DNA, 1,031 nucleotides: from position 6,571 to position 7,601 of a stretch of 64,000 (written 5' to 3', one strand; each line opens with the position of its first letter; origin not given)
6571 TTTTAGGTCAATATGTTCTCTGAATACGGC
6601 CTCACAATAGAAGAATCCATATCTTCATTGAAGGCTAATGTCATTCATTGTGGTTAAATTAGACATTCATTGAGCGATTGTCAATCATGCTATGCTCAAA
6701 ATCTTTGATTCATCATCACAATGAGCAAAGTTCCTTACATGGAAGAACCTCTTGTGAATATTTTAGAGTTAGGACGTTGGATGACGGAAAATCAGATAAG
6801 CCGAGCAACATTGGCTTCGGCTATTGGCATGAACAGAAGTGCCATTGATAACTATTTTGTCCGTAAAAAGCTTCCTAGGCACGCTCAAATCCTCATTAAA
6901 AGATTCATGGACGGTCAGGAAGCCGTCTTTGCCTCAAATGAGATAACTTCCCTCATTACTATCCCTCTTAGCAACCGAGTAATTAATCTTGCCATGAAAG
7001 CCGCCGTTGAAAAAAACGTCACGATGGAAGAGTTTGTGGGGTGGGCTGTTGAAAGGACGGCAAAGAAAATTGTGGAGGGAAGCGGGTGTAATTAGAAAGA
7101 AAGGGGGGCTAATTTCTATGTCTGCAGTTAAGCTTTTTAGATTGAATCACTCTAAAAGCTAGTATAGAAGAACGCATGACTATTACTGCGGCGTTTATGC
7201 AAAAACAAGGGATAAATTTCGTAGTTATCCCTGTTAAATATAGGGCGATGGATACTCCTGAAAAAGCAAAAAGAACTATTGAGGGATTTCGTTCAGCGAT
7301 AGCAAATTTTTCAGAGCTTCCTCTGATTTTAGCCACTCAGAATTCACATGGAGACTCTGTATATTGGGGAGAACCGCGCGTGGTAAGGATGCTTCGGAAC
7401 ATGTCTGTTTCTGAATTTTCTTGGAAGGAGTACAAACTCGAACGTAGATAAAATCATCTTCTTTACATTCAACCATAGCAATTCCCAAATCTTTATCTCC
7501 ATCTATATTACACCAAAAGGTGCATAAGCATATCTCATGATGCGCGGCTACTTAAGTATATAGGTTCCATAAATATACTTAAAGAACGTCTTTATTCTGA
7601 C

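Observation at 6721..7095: Multi-copy HTH+RHH regulator family: two full-length paralogs, a standalone RHH ORF and a GC-rich frameshifted HTH remnant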

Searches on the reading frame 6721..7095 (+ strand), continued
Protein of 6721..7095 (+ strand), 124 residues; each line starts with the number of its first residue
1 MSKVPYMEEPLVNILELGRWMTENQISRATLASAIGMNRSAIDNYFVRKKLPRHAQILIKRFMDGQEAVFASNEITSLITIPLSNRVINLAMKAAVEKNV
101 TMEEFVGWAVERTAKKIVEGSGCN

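Call 101: search_protein_families(library=pfam, proteins=[P0096, P0097, P0098, P0099, P0100, P0104, P0108, P0109, P0112, P0115], max_evalue=0.01)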
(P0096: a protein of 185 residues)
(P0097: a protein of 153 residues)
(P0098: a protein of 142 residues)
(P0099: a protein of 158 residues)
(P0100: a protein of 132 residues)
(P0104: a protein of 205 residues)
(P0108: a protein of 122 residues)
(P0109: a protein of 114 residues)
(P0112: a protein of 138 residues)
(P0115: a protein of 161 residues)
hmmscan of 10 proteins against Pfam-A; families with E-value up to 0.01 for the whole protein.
P0096 (185 aa): 2 families
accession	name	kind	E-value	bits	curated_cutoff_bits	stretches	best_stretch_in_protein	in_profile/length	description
PF01381.28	HTH_3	-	0.00056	20.3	23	1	10-39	3-32/55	Helix-turn-helix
PF05920.17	Homeobox_KN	-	0.009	16.3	24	0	18-37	15-34/40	Homeobox KN domain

P0097 (153 aa): 0 families

P0098 (142 aa): 4 families
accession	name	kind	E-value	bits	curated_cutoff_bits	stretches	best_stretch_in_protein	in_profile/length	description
PF01381.28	HTH_3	-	0.00075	19.9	23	1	10-43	1-34/55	Helix-turn-helix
PF13384.12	HTH_23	-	0.0033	17.6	24.6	1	14-40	13-39/50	Homeodomain-like domain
PF15943.11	YdaS_toxin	-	0.0056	16.9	30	0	20-56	10-47/65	Bacterial toxin YdaS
PF02954.25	HTH_8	-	0.0062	16.7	22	0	121-132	18-29/42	Bacterial regulatory protein, Fis family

P0099 (158 aa): 0 families

P0100 (132 aa): 9 families
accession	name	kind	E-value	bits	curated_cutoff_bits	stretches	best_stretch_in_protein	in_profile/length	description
PF07022.19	Phage_CI_repr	-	1.4e-05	25.7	22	1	18-45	14-41/65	Bacteriophage CI repressor helix-turn-helix domain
PF21983.2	NikA-like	-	9.8e-05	22.9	27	1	73-101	7-35/72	Mobilization protein NikA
PF15943.11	YdaS_toxin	-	0.00013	22.2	30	1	19-47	11-40/65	Bacterial toxin YdaS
PF01381.28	HTH_3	-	0.00093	19.6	23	1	11-37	4-30/55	Helix-turn-helix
PF13518.12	HTH_28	-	0.0016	18.9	25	1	12-37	8-33/52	Helix-turn-helix domain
PF13384.12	HTH_23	-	0.0016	18.6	24.6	1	11-39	12-40/50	Homeodomain-like domain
PF13443.12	HTH_26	-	0.0049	17.5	22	1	7-39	1-33/63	Cro/C1-type HTH DNA-binding domain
PF13551.12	HTH_29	-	0.0094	16.5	28.1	0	15-39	11-35/64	Winged helix-turn helix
PF08281.18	Sigma70_r4_2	-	0.0096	16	25.7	0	20-41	30-51/54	Sigma-70, region 4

P0104 (205 aa): 1 family
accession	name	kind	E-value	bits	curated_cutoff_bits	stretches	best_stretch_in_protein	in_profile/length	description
PF15943.11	YdaS_toxin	-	0.00035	20.8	30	1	20-55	11-46/65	Bacterial toxin YdaS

P0108 (122 aa): 12 families
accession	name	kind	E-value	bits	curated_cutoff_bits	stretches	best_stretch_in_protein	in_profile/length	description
PF01381.28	HTH_3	-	1.9e-08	34.7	23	1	5-39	1-34/55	Helix-turn-helix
PF15943.11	YdaS_toxin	-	2.5e-06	27.7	30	1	16-51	11-46/65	Bacterial toxin YdaS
PF14549.12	P22_Cro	-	1.9e-05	24.8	30.2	1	17-51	13-44/60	DNA-binding transcriptional regulator Cro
PF13560.12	HTH_31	-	2.7e-05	24.8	27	1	11-52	12-51/64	Helix-turn-helix domain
PF13384.12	HTH_23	-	9.6e-05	22.5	24.6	1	9-35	13-39/50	Homeodomain-like domain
PF08681.18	TacA1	-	0.0003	21.1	21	1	76-111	6-41/80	Antitoxin TacA 1-like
PF12802.13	MarR_2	-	0.0011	19.5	27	0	14-32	21-39/61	MarR family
PF13693.12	HTH_35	-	0.0043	17.4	25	0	2-36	4-38/75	Winged helix-turn-helix DNA-binding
PF07022.19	Phage_CI_repr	-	0.0044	17.8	22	1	14-34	13-33/65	Bacteriophage CI repressor helix-turn-helix domain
PF08281.18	Sigma70_r4_2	-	0.0048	17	25.7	0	13-35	26-48/54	Sigma-70, region 4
PF20432.4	Xre-like-HTH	-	0.007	17.1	25.8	0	15-51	25-61/63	Antitoxin Xre-like helix-turn-helix domain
PF13443.12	HTH_26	-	0.0081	16.8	22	0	9-36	6-33/63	Cro/C1-type HTH DNA-binding domain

P0109 (114 aa): 7 families
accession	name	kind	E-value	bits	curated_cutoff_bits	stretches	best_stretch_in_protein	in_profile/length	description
PF01381.28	HTH_3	-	6.6e-07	29.7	23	1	12-48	1-37/55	Helix-turn-helix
PF13542.12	HTH_Tnp_ISL3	-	0.00014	21.7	27.4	1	17-43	23-49/51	Helix-turn-helix domain of transposase family ISL3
PF13443.12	HTH_26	-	0.00061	20.4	22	1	11-41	1-31/63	Cro/C1-type HTH DNA-binding domain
PF00046.35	Homeodomain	-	0.00097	19.4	22.9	0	19-43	26-50/57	Homeodomain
PF13518.12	HTH_28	-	0.003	18.1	25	0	17-40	9-32/52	Helix-turn-helix domain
PF13384.12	HTH_23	-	0.0052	17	24.6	0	15-43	12-40/50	Homeodomain-like domain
PF04760.21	IF2_N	-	0.0083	16.3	25.3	0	93-109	10-26/53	Translation initiation factor IF-2, N-terminal region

P0112 (138 aa): 2 families
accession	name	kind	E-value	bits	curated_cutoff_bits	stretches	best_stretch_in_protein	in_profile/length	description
PF01381.28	HTH_3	-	7.5e-05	23.1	23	1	10-52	1-44/55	Helix-turn-helix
PF13443.12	HTH_26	-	0.0045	17.7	22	0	10-55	2-49/63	Cro/C1-type HTH DNA-binding domain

P0115 (161 aa): 1 family
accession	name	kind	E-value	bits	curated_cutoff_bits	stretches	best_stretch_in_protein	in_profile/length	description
PF01381.28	HTH_3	-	0.0089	16.5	23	0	8-44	1-37/55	Helix-turn-helix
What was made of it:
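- On Cro/CI (XRE-like) HTH DNA-binding domain: Remote relatives exceed the HTH_3 cut-off (call 101).
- On Ribbon-helix-helix (Arc/MetJ/CopG) superfamily: Remote relative P0108 hits TacA1 at its cut-off (call 101).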

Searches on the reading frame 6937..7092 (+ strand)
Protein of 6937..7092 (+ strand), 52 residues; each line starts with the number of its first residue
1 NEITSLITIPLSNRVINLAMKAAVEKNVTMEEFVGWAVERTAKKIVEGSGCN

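Call 65: search_solved_structures(query=A2, max_evalue=10, show_alignments=3)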
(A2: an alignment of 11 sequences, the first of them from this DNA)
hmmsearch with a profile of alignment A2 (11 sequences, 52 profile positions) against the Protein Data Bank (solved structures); distinct sequences matched with E-value up to 10: 3.
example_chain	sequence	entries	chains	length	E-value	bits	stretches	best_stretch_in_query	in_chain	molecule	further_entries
7bkb_J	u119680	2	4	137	0.29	14.3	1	14-31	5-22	Formylmethanofuran dehydrogenase, subunit D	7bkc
7dgy_A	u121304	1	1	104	0.95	12.7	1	25-44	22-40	de novo designed protein H4C2R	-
5ti8_A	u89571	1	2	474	1.2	12.3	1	27-47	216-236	Aminotransferase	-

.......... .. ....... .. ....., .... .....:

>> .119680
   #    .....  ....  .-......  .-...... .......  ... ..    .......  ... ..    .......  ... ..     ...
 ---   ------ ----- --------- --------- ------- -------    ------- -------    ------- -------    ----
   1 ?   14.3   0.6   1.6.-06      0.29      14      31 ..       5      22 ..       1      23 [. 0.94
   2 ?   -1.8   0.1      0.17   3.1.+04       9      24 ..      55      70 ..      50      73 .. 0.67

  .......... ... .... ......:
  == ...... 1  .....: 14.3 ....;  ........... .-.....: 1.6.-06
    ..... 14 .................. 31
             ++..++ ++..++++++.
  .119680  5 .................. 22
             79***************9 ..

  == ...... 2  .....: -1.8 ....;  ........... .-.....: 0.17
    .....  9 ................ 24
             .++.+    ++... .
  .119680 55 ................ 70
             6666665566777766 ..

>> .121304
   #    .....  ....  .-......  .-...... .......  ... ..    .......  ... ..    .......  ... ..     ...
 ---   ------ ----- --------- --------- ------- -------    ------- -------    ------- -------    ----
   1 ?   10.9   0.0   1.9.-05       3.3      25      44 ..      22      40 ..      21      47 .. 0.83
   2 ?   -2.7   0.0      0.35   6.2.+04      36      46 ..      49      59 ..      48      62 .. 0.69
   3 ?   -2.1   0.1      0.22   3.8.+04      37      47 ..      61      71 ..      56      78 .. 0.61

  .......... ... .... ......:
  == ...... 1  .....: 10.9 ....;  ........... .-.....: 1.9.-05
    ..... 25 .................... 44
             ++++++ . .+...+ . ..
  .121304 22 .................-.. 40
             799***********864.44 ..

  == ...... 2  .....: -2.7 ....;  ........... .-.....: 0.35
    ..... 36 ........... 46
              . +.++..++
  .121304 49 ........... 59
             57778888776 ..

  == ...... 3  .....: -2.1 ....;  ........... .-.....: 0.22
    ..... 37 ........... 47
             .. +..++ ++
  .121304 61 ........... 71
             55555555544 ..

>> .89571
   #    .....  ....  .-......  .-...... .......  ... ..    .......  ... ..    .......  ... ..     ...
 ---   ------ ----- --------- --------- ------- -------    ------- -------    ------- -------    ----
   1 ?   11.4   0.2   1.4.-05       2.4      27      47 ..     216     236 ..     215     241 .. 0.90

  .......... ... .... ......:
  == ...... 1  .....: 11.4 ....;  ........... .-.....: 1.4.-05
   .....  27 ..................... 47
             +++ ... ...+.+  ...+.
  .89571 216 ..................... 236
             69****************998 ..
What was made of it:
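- Tried and rejected: PDB profile search with the C-domain alone: no RHH hit (call 65).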

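Call 66: search_protein_families(library=pfam, alignment_id=A2, max_evalue=1)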
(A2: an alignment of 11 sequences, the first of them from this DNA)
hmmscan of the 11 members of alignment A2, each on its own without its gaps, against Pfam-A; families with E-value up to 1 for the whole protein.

A. member 1, seq(52 aa): 0 families

B. families by the number of members that match (of 11 scanned): 4 families
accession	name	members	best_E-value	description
PF08681.18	TacA1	4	0.026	Antitoxin TacA 1-like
PF23164.1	UBL_AVO1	1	0.027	AVO1 ubiquitin-like domain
PF07704.17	PSK_trans_fac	1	0.044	Rv0623-like transcription factor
PF21983.2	NikA-like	1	0.054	Mobilization protein NikA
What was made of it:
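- On Ribbon-helix-helix (Arc/MetJ/CopG) superfamily: Direct Pfam and PDB profile searches with the C-domain were weak or empty (calls 65, 66).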

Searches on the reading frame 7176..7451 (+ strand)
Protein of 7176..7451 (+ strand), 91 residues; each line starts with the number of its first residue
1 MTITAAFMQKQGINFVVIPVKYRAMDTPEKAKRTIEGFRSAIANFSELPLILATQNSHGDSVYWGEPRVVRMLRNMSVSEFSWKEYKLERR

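Call 10: search_protein_families(library=pfam, proteins=[window:7176-7451:+], max_evalue=1)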
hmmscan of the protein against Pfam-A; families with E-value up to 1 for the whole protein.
window:7176-7451:+ (91 aa): 0 families

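Call 11: search_protein_families(library=phrogs, proteins=[window:7176-7451:+], max_evalue=0.1)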
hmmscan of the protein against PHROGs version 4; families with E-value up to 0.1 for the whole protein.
window:7176-7451:+ (91 aa): 1 family
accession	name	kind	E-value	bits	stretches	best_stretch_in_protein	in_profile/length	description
phrog_23950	-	unknown function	7.9e-14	52.3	1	1-88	1-82/82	-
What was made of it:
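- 7176..7451 (+): Tn-A cargo downstream of regA: a 91-aa protein of unknown function. PHROG 23950, 7.9e-14, no known function (call 11).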

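Call 69: search_protein_families(library=padloc, proteins=[window:7176-7451:+], max_evalue=0.01)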
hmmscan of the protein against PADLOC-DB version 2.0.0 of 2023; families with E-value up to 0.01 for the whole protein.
window:7176-7451:+ (91 aa): 0 families
